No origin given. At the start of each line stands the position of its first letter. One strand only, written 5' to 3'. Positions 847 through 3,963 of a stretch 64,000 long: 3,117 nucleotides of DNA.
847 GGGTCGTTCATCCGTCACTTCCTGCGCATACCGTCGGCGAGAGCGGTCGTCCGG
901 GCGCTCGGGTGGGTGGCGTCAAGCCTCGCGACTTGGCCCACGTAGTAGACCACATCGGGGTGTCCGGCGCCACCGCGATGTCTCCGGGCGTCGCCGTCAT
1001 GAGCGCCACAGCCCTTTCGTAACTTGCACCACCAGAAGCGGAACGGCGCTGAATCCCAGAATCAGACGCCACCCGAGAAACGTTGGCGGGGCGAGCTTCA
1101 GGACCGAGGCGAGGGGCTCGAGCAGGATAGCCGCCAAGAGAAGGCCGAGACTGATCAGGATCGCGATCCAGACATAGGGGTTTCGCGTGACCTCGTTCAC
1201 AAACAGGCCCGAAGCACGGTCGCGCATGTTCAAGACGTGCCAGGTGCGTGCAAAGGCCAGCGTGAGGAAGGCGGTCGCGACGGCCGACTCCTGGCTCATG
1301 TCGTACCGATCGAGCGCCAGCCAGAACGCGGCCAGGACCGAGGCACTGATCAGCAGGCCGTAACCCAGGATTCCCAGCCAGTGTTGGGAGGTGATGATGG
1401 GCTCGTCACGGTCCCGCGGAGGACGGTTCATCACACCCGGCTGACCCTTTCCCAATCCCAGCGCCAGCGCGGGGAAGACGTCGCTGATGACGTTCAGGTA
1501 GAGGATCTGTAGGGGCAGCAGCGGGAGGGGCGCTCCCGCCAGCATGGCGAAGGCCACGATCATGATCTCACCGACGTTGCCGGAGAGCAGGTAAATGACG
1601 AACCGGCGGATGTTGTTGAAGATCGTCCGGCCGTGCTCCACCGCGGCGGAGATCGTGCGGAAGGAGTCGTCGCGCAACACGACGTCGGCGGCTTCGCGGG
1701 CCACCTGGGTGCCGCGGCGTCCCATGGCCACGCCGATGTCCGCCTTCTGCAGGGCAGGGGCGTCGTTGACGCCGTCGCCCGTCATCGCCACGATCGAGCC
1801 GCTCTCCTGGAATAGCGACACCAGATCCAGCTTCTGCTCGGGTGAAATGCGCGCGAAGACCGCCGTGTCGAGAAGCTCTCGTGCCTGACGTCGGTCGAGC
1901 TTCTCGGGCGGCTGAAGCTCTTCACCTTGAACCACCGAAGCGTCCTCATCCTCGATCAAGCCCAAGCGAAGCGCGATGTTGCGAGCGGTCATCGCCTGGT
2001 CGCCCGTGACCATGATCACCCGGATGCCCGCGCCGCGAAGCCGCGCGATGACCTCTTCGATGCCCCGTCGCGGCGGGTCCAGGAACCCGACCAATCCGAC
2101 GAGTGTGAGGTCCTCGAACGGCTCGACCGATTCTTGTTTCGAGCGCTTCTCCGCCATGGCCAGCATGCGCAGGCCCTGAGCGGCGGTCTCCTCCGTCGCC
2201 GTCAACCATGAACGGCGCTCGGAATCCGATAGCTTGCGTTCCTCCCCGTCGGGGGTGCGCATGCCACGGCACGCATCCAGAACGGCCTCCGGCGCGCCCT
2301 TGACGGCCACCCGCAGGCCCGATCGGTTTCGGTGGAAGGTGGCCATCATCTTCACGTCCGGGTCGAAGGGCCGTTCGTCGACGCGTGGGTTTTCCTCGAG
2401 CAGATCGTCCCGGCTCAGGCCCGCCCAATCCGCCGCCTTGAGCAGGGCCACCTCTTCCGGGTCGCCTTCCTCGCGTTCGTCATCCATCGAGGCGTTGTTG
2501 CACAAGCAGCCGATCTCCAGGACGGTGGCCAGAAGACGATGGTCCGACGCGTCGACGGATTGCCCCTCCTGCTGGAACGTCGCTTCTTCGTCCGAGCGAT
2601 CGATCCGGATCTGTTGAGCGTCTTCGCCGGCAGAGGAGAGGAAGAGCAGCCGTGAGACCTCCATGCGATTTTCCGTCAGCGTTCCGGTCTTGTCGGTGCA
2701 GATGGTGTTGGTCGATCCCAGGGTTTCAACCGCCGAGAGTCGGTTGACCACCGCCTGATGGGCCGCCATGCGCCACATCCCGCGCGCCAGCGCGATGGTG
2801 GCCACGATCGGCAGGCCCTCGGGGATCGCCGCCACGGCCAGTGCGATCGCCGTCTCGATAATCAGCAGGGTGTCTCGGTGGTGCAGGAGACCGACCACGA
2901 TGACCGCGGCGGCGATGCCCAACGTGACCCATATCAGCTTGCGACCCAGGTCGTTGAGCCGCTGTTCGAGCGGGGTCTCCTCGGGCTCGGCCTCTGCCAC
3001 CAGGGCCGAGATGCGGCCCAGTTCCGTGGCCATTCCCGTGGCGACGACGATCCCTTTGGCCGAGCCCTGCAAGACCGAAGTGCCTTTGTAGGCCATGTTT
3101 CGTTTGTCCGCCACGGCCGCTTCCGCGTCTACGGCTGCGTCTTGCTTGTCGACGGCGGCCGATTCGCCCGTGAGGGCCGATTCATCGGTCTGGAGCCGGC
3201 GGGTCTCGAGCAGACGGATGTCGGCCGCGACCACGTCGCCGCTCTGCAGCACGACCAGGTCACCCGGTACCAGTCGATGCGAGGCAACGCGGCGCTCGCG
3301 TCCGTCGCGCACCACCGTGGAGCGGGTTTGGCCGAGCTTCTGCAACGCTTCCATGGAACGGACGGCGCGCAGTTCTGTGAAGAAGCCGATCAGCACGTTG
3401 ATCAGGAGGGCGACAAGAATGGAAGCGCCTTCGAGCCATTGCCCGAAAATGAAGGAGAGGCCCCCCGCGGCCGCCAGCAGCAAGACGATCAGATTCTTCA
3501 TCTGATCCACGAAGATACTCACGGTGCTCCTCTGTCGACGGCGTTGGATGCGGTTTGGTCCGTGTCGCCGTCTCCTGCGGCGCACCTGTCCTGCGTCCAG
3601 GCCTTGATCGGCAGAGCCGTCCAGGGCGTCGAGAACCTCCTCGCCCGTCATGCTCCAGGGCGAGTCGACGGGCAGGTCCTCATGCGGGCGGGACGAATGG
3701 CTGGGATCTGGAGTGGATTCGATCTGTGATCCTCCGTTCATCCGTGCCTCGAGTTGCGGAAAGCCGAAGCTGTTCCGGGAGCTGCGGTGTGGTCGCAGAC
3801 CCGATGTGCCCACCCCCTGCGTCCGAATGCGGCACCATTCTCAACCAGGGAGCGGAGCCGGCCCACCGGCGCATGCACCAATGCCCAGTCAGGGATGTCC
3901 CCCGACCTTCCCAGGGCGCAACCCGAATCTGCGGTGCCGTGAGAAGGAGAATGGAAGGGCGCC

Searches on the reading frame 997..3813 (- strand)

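Call 72: search_protein_families(library=pfam, proteins=[window:997-3813:-], max_evalue=0.0001)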
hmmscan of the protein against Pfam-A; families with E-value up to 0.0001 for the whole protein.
window:997-3813:- (938 aa): 5 families
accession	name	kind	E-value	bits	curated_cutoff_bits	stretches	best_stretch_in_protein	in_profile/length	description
PF00122.25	E1-E2_ATPase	-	1.2e-52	178.5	28.1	1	160-352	2-181/181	E1-E2 ATPase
PF00689.26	Cation_ATPase_C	-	1.2e-45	155.8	27.3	1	762-933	1-173/175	Cation transporting ATPase, C-terminus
PF00702.32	Hydrolase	-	1.4e-18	68.5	26.4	1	552-692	69-191/191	haloacid dehalogenase-like hydrolase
PF13246.12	Cation_ATPase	-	5.9e-17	61.9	21.7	1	436-516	1-89/91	Cation transport ATPase (P-type)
PF00690.31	Cation_ATPase_N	-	4.7e-16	58.6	20.4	1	53-120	2-69/69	Cation transporter/ATPase, N-terminus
